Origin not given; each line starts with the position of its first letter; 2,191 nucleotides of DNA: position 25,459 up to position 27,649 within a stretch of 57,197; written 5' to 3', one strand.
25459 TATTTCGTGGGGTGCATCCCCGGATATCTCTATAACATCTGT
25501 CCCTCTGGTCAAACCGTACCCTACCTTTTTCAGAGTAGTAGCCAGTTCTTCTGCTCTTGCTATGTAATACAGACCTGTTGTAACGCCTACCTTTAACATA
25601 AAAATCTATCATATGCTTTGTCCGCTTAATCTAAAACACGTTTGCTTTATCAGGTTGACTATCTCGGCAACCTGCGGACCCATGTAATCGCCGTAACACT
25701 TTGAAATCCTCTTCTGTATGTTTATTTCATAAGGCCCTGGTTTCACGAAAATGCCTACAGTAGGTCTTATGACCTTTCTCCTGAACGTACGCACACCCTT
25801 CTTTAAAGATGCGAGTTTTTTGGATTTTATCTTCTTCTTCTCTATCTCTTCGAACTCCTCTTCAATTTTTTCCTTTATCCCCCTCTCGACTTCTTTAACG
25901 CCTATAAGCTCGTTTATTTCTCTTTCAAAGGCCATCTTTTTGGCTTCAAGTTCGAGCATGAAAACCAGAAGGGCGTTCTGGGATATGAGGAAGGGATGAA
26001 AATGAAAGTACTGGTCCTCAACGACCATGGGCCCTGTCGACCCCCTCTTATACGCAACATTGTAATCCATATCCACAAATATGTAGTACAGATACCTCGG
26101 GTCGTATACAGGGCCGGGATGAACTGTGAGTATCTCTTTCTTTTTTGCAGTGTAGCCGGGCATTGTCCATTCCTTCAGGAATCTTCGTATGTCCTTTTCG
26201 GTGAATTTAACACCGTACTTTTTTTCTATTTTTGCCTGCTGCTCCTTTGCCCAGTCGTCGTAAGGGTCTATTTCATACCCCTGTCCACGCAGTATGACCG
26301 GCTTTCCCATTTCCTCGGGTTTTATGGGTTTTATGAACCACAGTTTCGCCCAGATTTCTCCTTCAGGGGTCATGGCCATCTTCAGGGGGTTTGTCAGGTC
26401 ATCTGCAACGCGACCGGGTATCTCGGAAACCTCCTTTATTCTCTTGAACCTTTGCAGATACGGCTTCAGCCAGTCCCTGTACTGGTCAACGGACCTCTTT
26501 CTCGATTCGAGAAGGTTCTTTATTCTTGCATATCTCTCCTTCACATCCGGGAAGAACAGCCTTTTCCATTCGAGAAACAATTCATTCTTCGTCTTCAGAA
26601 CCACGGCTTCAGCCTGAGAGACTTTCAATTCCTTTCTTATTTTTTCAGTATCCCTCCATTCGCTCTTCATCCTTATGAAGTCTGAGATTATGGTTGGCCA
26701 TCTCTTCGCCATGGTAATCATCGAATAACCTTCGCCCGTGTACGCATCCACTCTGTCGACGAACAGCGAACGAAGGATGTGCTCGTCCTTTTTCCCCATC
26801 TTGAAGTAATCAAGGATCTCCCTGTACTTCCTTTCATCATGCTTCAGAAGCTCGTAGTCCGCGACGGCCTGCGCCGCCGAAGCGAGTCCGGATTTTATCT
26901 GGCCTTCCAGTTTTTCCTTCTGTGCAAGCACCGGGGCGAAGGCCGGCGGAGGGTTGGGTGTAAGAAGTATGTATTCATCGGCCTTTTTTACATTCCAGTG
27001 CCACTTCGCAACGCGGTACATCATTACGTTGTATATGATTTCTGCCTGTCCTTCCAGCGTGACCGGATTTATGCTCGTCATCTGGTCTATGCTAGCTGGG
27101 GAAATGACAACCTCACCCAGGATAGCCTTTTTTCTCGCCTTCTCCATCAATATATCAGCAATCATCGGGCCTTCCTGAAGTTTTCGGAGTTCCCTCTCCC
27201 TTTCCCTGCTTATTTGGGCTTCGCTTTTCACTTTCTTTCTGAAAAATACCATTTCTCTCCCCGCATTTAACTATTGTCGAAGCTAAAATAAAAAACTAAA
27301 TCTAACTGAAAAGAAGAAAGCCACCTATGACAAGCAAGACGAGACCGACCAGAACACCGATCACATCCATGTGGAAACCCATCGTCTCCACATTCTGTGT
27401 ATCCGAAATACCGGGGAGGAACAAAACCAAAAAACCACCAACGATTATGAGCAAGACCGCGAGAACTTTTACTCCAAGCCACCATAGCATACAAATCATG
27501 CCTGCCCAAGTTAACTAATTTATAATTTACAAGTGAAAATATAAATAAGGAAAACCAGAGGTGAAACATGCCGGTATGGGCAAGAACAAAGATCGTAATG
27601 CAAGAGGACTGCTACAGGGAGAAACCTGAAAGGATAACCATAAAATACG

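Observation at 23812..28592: Five-gene divergent cluster of unrecognised proteins between trmB/lig and abce1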

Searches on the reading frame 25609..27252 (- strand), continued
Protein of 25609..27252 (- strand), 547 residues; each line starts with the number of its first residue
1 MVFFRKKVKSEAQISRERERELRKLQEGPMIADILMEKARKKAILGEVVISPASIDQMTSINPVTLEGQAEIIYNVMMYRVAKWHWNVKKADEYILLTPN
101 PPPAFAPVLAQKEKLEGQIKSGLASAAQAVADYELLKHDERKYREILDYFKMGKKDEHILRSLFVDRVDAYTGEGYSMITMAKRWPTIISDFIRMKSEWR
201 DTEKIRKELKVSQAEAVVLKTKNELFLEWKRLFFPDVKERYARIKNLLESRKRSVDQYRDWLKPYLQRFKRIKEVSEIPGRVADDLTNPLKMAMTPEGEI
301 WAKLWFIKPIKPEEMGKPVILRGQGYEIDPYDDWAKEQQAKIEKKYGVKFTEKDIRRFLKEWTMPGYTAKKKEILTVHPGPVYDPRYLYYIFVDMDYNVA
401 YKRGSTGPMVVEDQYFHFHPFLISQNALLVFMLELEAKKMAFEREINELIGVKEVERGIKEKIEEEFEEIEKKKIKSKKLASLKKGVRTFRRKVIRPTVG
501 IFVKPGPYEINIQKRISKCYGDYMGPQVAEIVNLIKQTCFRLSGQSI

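Call 68: find_encoding_contigs(protein=P0481, flank=8000, max_places=2)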
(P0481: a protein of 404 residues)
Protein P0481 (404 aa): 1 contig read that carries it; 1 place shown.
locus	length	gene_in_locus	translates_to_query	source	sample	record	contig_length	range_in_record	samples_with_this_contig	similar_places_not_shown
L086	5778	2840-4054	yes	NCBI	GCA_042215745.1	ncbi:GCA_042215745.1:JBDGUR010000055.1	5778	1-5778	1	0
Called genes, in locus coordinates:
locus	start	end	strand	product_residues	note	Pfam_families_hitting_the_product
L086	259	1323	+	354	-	PF09376:NurA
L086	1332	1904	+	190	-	PF01135:PCMT (weak), PF05175:MTS, PF13489:Methyltransf_23, PF06325:PrmA, PF03602:Cons_hypoth95, PF01170:UPF0020, PF13847:Methyltransf_31, PF13649:Methyltransf_25, +4 more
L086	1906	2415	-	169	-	-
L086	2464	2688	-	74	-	-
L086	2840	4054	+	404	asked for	-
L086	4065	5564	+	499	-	PF01261:AP_endonuc_2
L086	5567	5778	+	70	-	?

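Call 73: find_encoding_contigs(protein=P0475, flank=6000, max_places=1)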
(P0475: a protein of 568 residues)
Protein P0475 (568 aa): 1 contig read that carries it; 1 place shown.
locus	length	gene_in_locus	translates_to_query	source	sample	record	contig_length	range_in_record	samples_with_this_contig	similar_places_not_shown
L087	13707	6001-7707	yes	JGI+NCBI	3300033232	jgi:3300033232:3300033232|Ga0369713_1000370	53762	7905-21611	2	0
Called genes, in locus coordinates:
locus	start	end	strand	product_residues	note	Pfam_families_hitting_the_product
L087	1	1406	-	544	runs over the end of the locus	PF01909:NTP_transf_2, PF18765:Polbeta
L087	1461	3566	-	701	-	-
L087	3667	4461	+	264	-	-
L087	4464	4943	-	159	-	-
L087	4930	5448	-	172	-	-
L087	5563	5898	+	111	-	-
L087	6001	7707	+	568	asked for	-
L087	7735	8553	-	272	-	PF00730:HhH-GPD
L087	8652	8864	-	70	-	-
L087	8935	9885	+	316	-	PF11139:SfLAP (weak)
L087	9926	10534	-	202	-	-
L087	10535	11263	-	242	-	-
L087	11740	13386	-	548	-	PF01336:tRNA_anti-codon, PF01368:DHH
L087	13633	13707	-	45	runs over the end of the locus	-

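Call 74: find_encoding_contigs(protein=P0464, flank=6000, max_places=1)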
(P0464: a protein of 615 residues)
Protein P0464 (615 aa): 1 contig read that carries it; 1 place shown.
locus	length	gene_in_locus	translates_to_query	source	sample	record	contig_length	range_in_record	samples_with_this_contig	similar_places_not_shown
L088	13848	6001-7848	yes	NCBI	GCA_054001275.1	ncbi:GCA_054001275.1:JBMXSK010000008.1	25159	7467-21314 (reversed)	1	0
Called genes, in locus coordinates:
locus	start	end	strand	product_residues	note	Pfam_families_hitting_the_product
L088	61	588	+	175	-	-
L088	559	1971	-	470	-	PF01139:RtcB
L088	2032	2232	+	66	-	PF13396:PLDc_N (weak)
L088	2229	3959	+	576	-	PF04068:Fer4_RLI, PF12837:Fer4_6 (faint), PF13237:Fer4_10 (faint), PF00037:Fer4, PF00005:ABC_tran, PF02463:SMC_N (faint), PF13304:AAA_21 (faint), PF00005:ABC_tran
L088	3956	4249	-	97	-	PF01035:DNA_binding_1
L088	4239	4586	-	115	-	-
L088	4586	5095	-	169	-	-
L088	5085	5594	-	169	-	-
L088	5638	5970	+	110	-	-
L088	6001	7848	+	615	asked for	-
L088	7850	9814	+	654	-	-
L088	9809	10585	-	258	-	PF01966:HD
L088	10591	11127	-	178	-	PF04919:DUF655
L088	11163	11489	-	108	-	PF03874:RNA_pol_Rpb4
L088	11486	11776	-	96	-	PF01157:Ribosomal_L21e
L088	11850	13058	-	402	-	PF22023:Pus10_THUMP_arc, PF21238:Pus10_C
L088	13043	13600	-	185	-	PF01871:AMMECR1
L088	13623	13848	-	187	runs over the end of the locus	PF04013:Methyltrn_RNA_2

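Call 75: find_encoding_contigs(protein=P0399, flank=6000, max_places=1)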
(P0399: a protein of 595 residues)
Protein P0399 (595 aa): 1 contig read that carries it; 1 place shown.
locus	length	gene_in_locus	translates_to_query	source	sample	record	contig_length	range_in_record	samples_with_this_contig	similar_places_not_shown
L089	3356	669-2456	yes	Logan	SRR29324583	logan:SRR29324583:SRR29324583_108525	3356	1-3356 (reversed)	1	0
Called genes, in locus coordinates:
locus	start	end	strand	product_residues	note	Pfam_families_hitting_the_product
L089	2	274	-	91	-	?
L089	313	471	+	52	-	-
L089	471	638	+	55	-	-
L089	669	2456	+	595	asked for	-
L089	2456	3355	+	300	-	?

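Call 89: search_protein_families(library=pfam, alignment_id=A1, max_evalue=0.5)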
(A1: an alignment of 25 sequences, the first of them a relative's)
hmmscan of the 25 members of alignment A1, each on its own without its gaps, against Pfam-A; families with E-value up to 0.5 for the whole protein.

A. member 1, P0001 (547 aa): 1 family
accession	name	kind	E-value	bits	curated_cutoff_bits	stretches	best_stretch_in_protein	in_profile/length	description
PF13592.12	HTH_33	-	0.062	13.4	25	1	340-362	12-34/60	Winged helix-turn helix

B. families by the number of members that match (of 25 scanned): 28 families (the first 25 are shown)
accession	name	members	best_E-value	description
PF10975.14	DUF2802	2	0.34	Protein of unknown function (DUF2802)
PF14208.11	DUF4320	1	0.0021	Domain of unknown function (DUF4320)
PF16104.10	FPRL1_inhibitor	1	0.011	Formyl peptide receptor-like 1 inhibitory protein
PF13512.12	TPR_18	1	0.012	Tetratricopeptide repeat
PF11871.13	DUF3391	1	0.024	Domain of unknown function (DUF3391)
PF08681.18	TacA1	1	0.031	Antitoxin TacA 1-like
PF25408.1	AAA_lid_NAV1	1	0.034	NAV1-like, AAA+ ATPase lid domain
PF00730.31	HhH-GPD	1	0.037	HhH-GPD superfamily base excision DNA repair protein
PF19191.5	HEF_HK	1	0.037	HEF_HK domain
PF17097.10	Kre28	1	0.055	Spindle pole body component Kre28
PF13592.12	HTH_33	1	0.062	Winged helix-turn helix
PF14393.11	DUF4422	1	0.062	Domain of unknown function (DUF4422)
PF05859.17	Mis12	1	0.074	Mis12 protein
PF12223.13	DUF3602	1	0.1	Protein of unknown function (DUF3602)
PF08965.17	Aca2_YdiL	1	0.11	Aca2/YdiL-like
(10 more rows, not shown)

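Call 91: search_dna_similar(query=window:25609-27252:-, collection=phages, mode=protein, max_evalue=0.001, max_rows=5)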
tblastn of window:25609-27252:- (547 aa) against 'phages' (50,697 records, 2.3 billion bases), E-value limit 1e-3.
No match.

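Call 93: find_related_loci(query=A1, collection=viral_contigs, flank=5000)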
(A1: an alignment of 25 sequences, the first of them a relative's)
Query A1 (547 aa) in viral_contigs; peptide patterns used: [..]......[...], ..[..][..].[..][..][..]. (x = any residue, [..] = any of these).
15 stretches matched a pattern, but none encodes a relative of the query by tblastn (E <= 1e-3).
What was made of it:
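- On Phage, plasmid or other mobile-element gene set: No relative of B in IMG/VR (call 93).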

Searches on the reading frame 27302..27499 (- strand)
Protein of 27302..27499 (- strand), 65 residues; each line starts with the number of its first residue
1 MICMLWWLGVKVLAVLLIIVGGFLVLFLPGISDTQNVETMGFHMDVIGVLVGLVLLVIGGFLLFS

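Call 3: search_protein_families(library=pfam, proteins=[window:27302-27499:-], max_evalue=1)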
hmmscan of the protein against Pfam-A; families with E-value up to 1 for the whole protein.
window:27302-27499:- (65 aa): 3 families
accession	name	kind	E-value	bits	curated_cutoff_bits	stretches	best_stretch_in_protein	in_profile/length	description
PF05624.19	LSR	-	0.11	13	25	1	13-35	3-25/48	Lipolysis stimulated receptor (LSR)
PF13346.12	ABC2_membrane_5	-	0.3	11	25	1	2-59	134-191/205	ABC-2 family transporter protein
PF11286.13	DUF3087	-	0.36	10.7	23.4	1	10-58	23-65/165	Protein of unknown function (DUF3087)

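Call 4: search_protein_families(library=ncbifam, proteins=[window:27302-27499:-], max_evalue=1)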
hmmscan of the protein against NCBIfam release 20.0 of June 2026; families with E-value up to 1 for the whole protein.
window:27302-27499:- (65 aa): 1 family
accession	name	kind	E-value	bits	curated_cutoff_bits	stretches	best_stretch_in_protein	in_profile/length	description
NF045739.1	MPN157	domain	0.42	10.6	150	1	5-63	68-125/141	MPN157 family protein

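Call 36: search_protein_families(library=phrogs, proteins=[window:27302-27499:-], max_evalue=0.1)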
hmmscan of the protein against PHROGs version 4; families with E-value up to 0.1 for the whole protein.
window:27302-27499:- (65 aa): 0 families

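Call 37: search_protein_families(library=padloc, proteins=[window:27302-27499:-], max_evalue=0.1)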
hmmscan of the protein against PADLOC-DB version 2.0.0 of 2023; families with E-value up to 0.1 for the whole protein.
window:27302-27499:- (65 aa): 0 families
